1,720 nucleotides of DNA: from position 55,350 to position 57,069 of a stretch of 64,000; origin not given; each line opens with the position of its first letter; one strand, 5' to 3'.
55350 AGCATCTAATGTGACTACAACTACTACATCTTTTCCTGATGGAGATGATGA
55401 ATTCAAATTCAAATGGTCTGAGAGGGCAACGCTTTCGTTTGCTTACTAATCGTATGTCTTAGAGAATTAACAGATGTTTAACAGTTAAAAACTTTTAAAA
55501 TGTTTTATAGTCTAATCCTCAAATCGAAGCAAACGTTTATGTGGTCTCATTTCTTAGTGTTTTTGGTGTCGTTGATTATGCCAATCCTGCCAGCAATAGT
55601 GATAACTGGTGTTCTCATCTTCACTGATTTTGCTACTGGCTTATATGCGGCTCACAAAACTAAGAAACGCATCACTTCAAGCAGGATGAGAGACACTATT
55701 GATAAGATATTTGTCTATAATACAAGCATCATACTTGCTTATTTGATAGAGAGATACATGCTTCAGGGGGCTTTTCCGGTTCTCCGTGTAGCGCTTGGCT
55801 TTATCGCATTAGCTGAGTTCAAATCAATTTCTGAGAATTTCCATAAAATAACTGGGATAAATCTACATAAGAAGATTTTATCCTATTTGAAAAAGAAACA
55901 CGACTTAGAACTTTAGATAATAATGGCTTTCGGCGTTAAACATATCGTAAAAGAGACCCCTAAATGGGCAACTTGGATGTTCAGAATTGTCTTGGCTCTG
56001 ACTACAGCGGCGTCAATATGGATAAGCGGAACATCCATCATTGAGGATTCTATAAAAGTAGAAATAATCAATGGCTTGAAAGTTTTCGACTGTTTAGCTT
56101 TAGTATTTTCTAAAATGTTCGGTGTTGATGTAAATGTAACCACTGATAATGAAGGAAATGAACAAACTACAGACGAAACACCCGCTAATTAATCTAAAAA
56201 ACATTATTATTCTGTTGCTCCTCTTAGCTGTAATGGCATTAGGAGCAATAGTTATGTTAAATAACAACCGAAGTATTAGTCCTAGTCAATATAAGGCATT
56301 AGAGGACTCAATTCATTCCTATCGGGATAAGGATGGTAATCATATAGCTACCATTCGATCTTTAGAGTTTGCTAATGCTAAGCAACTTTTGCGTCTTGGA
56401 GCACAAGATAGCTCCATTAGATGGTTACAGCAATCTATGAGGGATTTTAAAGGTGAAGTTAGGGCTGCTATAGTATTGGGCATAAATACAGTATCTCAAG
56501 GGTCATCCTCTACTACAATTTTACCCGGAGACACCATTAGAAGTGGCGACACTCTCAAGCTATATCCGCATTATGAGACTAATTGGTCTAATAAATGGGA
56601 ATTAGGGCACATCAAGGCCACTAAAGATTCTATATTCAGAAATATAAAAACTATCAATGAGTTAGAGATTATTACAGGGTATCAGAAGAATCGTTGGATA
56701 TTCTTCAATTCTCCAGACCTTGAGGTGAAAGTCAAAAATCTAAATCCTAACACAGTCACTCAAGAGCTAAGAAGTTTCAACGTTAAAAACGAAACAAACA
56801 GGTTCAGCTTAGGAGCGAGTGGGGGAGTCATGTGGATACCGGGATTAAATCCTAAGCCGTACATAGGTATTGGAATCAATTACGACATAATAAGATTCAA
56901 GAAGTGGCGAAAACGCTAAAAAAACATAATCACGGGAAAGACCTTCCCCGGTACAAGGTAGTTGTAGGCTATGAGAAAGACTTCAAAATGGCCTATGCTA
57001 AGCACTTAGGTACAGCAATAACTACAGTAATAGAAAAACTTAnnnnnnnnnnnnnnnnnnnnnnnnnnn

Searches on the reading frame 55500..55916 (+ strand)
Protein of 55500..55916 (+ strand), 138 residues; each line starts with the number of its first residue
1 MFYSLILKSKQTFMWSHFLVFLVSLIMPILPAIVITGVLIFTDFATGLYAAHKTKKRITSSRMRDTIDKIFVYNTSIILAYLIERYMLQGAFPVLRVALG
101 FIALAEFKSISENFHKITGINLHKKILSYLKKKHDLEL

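Call 59: search_protein_families(library=ncbifam, proteins=[window:55500-55916:+], max_evalue=0.05)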
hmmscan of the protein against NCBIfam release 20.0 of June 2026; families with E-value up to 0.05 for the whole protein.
window:55500-55916:+ (138 aa): 2 families
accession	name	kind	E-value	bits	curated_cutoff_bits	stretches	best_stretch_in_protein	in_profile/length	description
NF035928.1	holin_1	subfamily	5.9e-07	30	150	1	38-134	14-114/117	bacteriophage holin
TIGR01593.1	holin_tox_secr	subfamily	6.1e-05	23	40.2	1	32-135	18-122/128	toxin secretion/phage lysis holin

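Call 71: search_protein_families(library=pfam, proteins=[window:55500-55916:+], max_evalue=0.01)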
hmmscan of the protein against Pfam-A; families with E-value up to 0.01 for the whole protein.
window:55500-55916:+ (138 aa): 1 family
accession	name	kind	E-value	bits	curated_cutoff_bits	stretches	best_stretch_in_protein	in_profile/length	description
PF05105.17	Phage_holin_4_1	-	8.6e-10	39.2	22.2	1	32-132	13-113/116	Bacteriophage holin family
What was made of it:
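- On Holin (curated sequence families): By contrast, window 55500-55916 passes Phage_holin_4_1 (call 71).
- Closest known: Single-TMD. Different: The window's own Phage_holin_4_1 gene is elsewhere (55500-55916, call 71).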

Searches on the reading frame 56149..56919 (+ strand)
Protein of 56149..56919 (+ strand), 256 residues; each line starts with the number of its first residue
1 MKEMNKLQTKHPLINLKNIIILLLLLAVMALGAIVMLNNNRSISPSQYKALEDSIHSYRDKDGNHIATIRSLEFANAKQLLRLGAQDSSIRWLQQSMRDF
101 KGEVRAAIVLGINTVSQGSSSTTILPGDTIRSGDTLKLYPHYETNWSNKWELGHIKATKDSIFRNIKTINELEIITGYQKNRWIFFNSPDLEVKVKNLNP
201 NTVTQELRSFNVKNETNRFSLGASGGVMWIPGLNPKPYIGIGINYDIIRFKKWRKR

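Call 59: search_protein_families(library=ncbifam, proteins=[window:56149-56919:+], max_evalue=0.05)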
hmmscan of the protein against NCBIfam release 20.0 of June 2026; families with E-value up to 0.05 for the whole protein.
window:56149-56919:+ (256 aa): 0 families

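Call 71: search_protein_families(library=pfam, proteins=[window:56149-56919:+], max_evalue=0.01)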
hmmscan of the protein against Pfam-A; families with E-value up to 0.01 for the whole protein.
window:56149-56919:+ (256 aa): 2 families
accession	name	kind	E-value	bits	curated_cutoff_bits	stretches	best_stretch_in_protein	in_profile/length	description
PF20647.2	DUF6808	-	0.0001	22.7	24.4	1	201-248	40-86/86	Domain of unknown function (DUF6808)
PF20186.3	DUF6549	-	0.0041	17.5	27.4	1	47-202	11-155/167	Family of unknown function (DUF6549)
